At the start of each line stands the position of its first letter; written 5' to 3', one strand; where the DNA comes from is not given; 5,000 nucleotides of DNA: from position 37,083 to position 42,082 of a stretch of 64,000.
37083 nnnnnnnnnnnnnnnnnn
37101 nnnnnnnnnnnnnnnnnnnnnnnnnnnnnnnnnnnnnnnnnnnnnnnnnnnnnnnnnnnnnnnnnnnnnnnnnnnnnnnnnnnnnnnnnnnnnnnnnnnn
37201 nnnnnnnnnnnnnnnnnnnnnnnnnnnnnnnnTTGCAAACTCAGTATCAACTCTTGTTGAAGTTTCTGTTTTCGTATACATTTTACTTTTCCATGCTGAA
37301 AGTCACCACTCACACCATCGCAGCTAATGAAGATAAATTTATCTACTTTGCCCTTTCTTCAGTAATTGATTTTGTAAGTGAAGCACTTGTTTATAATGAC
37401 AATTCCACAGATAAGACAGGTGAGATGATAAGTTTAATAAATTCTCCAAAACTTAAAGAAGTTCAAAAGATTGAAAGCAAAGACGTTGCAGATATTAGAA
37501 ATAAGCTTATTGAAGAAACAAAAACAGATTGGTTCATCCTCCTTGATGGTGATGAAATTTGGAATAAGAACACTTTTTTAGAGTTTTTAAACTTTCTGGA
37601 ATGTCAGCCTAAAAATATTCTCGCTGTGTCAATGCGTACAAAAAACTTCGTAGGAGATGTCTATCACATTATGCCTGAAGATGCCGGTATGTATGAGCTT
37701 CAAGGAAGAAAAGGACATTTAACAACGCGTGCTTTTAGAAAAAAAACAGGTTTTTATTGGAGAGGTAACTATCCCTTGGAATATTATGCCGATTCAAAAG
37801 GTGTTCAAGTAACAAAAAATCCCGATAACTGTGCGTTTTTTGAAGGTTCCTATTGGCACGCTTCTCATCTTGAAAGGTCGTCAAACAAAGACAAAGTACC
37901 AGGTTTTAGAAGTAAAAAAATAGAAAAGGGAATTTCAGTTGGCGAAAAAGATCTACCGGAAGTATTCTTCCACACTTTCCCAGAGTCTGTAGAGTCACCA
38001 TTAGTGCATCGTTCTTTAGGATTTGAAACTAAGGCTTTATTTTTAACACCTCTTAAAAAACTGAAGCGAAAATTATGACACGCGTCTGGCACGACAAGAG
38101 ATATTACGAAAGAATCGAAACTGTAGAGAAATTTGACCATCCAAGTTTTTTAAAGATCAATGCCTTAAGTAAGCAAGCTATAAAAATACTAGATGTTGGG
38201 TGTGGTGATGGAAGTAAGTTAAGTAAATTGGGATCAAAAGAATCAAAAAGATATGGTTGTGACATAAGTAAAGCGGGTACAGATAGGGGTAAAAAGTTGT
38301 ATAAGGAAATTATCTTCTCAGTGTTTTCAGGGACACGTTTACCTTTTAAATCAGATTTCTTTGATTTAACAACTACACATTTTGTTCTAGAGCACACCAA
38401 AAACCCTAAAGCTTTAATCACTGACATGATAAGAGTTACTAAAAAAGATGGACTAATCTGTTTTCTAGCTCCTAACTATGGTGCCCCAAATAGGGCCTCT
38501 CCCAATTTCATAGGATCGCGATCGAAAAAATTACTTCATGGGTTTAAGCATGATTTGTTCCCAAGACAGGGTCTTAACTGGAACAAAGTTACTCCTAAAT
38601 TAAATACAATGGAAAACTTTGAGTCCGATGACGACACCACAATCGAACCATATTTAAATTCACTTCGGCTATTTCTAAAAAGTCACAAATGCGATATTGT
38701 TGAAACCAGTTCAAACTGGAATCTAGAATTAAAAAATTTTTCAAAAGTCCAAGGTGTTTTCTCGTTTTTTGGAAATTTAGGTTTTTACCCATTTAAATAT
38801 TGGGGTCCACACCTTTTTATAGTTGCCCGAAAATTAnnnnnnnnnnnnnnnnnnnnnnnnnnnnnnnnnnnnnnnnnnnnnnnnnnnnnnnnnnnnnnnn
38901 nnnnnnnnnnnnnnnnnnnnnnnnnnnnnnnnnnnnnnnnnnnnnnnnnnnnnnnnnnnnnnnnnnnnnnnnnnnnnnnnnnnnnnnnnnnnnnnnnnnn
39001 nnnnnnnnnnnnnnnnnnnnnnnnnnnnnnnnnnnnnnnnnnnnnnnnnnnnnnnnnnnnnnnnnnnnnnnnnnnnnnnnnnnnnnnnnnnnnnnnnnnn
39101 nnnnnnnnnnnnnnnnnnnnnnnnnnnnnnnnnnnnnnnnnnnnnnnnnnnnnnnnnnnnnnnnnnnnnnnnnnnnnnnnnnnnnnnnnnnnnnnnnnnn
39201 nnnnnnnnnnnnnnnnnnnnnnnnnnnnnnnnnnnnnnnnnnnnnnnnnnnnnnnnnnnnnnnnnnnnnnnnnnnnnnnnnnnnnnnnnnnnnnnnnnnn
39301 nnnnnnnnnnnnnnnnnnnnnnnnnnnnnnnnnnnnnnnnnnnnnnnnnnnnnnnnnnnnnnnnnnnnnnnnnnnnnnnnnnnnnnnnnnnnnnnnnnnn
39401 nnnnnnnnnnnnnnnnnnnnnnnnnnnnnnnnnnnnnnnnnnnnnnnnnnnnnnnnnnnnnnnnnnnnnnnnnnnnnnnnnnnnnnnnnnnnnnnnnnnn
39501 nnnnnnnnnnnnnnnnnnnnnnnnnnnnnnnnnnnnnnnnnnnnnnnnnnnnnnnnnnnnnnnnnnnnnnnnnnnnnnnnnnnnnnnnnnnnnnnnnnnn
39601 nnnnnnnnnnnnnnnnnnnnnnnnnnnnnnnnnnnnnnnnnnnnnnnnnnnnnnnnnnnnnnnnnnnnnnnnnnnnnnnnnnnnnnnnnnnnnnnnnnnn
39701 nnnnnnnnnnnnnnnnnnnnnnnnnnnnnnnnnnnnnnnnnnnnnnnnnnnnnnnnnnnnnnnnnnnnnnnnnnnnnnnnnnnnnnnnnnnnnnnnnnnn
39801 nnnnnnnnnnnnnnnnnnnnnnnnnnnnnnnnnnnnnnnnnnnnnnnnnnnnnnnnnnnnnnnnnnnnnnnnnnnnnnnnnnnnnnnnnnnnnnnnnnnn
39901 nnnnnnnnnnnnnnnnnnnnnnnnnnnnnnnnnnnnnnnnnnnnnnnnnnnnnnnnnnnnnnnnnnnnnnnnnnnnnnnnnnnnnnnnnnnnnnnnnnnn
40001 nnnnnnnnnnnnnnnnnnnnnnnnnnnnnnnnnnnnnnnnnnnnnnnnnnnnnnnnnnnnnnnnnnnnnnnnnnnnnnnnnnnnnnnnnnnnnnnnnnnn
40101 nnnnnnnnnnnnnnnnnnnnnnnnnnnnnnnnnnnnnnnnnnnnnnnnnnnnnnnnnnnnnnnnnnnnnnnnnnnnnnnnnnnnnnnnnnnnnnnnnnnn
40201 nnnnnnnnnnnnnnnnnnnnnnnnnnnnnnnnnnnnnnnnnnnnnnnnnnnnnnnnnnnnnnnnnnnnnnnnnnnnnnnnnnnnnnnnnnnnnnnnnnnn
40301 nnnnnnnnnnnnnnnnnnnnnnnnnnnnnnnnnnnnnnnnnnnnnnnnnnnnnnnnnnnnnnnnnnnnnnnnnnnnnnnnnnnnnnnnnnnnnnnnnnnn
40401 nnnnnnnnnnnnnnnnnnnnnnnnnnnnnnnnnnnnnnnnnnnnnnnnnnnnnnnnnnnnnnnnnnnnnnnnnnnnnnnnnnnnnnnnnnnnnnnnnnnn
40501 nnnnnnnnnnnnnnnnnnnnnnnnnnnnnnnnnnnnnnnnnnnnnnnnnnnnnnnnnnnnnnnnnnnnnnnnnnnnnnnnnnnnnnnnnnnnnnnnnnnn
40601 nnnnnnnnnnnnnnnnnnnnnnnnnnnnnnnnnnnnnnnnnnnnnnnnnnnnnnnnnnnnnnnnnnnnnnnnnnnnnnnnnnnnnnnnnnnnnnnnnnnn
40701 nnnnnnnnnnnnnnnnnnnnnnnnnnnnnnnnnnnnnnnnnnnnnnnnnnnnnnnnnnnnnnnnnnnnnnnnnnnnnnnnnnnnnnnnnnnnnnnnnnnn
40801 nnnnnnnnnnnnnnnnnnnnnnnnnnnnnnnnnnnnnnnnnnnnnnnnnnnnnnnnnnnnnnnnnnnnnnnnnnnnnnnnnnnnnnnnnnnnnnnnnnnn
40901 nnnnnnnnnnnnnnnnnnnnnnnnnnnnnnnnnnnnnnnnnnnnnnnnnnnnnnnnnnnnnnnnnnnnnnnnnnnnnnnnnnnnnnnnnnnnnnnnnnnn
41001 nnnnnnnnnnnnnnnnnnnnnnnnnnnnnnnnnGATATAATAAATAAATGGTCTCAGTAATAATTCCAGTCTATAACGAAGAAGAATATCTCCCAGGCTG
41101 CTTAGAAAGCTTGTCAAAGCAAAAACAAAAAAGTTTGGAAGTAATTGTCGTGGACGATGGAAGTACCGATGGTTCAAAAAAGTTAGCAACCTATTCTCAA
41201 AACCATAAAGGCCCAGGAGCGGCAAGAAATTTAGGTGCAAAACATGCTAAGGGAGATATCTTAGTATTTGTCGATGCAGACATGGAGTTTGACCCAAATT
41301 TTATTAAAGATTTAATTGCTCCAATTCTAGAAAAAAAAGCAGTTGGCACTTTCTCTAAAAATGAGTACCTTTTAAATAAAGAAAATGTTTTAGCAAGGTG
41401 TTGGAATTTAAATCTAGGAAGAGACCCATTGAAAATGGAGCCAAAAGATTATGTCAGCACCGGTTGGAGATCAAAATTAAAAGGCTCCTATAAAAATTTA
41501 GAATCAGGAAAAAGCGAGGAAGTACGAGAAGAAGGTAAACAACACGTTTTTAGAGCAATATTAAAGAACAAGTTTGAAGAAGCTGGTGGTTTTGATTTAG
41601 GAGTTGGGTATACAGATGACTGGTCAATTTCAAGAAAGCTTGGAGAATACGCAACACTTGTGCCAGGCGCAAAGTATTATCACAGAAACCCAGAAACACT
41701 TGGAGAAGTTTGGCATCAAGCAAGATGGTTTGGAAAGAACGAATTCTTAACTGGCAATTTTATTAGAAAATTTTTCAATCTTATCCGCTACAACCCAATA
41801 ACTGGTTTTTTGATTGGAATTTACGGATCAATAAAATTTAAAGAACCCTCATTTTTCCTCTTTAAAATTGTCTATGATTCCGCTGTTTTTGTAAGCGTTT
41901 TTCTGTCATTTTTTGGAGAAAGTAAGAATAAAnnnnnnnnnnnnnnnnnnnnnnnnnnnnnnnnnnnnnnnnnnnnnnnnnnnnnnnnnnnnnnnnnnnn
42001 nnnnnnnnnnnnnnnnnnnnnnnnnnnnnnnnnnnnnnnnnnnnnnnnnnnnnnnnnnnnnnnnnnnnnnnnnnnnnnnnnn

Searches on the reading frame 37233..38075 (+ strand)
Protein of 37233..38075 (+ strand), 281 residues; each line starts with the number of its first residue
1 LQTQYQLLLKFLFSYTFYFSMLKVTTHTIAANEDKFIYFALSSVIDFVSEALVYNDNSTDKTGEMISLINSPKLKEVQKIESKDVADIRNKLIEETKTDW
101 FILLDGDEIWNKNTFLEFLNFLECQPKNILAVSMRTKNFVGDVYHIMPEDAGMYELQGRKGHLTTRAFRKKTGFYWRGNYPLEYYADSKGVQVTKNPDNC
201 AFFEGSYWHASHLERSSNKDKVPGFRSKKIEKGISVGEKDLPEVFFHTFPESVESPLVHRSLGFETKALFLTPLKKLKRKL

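Call 36: search_protein_families(library=pfam, proteins=[window:37233-38075:+], max_evalue=0.1)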
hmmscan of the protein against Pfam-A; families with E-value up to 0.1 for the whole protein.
window:37233-38075:+ (281 aa): 3 families
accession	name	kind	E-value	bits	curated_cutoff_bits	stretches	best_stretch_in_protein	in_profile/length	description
PF00535.33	Glycos_transf_2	-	7e-13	49.3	23.3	1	29-161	5-138/168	Glycosyl transferase family 2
PF13704.12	Glyco_tranf_2_4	-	0.00087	20.2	27.5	1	47-110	17-84/98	Glycosyl transferase family 2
PF10111.15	Glyco_tranf_2_2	-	0.0076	16.2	27.3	1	46-122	27-106/276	Glycosyltransferase like family 2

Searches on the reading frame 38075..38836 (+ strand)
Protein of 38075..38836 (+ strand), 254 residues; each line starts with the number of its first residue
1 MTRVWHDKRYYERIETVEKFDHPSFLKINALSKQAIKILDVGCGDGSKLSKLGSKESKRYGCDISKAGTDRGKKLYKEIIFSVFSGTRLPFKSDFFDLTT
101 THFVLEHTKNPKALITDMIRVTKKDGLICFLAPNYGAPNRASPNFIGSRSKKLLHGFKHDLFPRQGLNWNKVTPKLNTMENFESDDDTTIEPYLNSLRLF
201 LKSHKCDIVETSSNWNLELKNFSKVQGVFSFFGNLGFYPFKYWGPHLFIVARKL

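Call 36: search_protein_families(library=pfam, proteins=[window:38075-38836:+], max_evalue=0.1)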
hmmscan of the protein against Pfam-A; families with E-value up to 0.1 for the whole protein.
window:38075-38836:+ (254 aa): 11 families
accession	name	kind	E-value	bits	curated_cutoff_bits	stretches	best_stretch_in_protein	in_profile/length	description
PF08241.18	Methyltransf_11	-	1.8e-15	57.8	21.2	1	39-130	1-95/95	Methyltransferase domain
PF13649.12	Methyltransf_25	-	1.2e-11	45.5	27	1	38-126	1-97/97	Methyltransferase domain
PF13489.12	Methyltransf_23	-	2.9e-11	43.8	27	1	31-137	16-123/164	Methyltransferase domain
PF13847.12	Methyltransf_31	-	2.8e-10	40.5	27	1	33-134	2-113/145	Methyltransferase domain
PF08242.18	Methyltransf_12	-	5e-09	37.2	30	1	39-128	1-98/98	Methyltransferase domain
PF07021.18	MetW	-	3.5e-08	33.7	21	1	25-136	4-113/193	Methionine biosynthesis protein MetW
PF01209.24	Ubie_methyltran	-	2.2e-06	27.7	20.1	1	32-130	45-151/233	ubiE/COQ5 methyltransferase family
PF03291.22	mRNA_G-N7_MeTrfase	-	0.00064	19.4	26.6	1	30-118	57-144/315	mRNA (guanine-N(7))-methyltransferase domain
PF05219.18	DREV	-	0.0022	17.6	26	1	25-126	81-182/265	DREV methyltransferase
PF23525.1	Methyltransf_36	-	0.047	13.3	27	1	29-52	35-58/268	AprA MT2-like domain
PF03141.22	Methyltransf_29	-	0.085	11.8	23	0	27-134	110-221/506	Putative S-adenosyl-L-methionine-dependent methyltransferase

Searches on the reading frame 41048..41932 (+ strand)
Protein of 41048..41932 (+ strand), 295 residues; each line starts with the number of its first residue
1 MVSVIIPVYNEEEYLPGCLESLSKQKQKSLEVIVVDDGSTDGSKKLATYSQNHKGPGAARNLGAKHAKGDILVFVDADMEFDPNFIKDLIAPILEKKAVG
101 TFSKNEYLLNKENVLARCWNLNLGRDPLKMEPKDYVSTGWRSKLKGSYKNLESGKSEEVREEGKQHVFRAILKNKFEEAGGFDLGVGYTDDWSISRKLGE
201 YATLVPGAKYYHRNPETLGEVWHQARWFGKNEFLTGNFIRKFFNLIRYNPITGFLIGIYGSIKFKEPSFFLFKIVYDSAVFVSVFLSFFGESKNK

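Call 8: search_protein_families(library=pfam, proteins=[window:41048-41932:+], max_evalue=0.001)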
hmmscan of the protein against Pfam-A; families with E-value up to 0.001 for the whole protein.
window:41048-41932:+ (295 aa): 3 families
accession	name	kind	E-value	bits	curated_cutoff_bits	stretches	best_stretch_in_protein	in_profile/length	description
PF00535.33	Glycos_transf_2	-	1.2e-30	107.1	23.3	1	3-101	1-114/168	Glycosyl transferase family 2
PF10111.15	Glyco_tranf_2_2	-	7.2e-11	42.5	27.3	1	3-81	1-94/276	Glycosyltransferase like family 2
PF13641.12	Glyco_tranf_2_3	-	1.5e-09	38.6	27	1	2-198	3-194/230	Glycosyltransferase like family 2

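Call 78: search_solved_structures(query=window:41048-41932:+, max_evalue=0.001)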
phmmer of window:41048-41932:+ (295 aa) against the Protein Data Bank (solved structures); distinct sequences matched with E-value up to 0.001: 32.
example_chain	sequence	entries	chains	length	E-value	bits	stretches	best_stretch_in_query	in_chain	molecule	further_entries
5hea_A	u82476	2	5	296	4.8e-15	58.6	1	1-94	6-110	Putative glycosyltransferase (GalT1)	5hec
2z87_A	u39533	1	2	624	4.6e-12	48.8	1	1-90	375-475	Chondroitin synthase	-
2z86_A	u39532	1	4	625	4.6e-12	48.8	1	1-90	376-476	Chondroitin synthase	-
5tze_C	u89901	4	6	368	7.5e-11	44.8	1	3-94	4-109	Glycosyl transferase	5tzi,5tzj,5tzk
5tz8_A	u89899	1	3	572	1.9e-10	43.5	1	3-94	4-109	Glycosyl transferase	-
9bhc_C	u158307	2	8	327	1.3e-09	40.8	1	2-106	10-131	Undecaprenyl-phosphate 4-deoxy-4-formamido-L-arabinose transferase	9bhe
8vxh_A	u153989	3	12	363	1.7e-09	40.3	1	2-106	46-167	Undecaprenyl-phosphate 4-deoxy-4-formamido-L-arabinose transferase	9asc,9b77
3l7j_A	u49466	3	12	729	2e-09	40.2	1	3-70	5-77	Teichoic acid biosynthesis protein F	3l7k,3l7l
3l7m_A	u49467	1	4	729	2e-09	40.2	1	3-70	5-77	Teichoic acid biosynthesis protein F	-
3l7i_A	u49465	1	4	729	2e-09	40.2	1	3-70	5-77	Teichoic acid biosynthesis protein F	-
6p61_A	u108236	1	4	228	8.1e-09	38.2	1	2-87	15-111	Glycosyltransferase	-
22ao_A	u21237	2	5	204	1e-08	37.8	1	2-97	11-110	GmaR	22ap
9hwj_A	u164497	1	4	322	1.4e-08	37.4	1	2-105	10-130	Undecaprenyl-phosphate 4-deoxy-4-formamido-L-arabinose transferase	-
3bcv_A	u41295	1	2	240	8.3e-08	34.8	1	2-84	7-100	Putative glycosyltransferase protein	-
9jma_A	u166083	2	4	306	8.7e-07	31.5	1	1-94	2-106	GalNAc(5)-diNAcBac-PP-undecaprenol beta-1,3-glucosyltransferase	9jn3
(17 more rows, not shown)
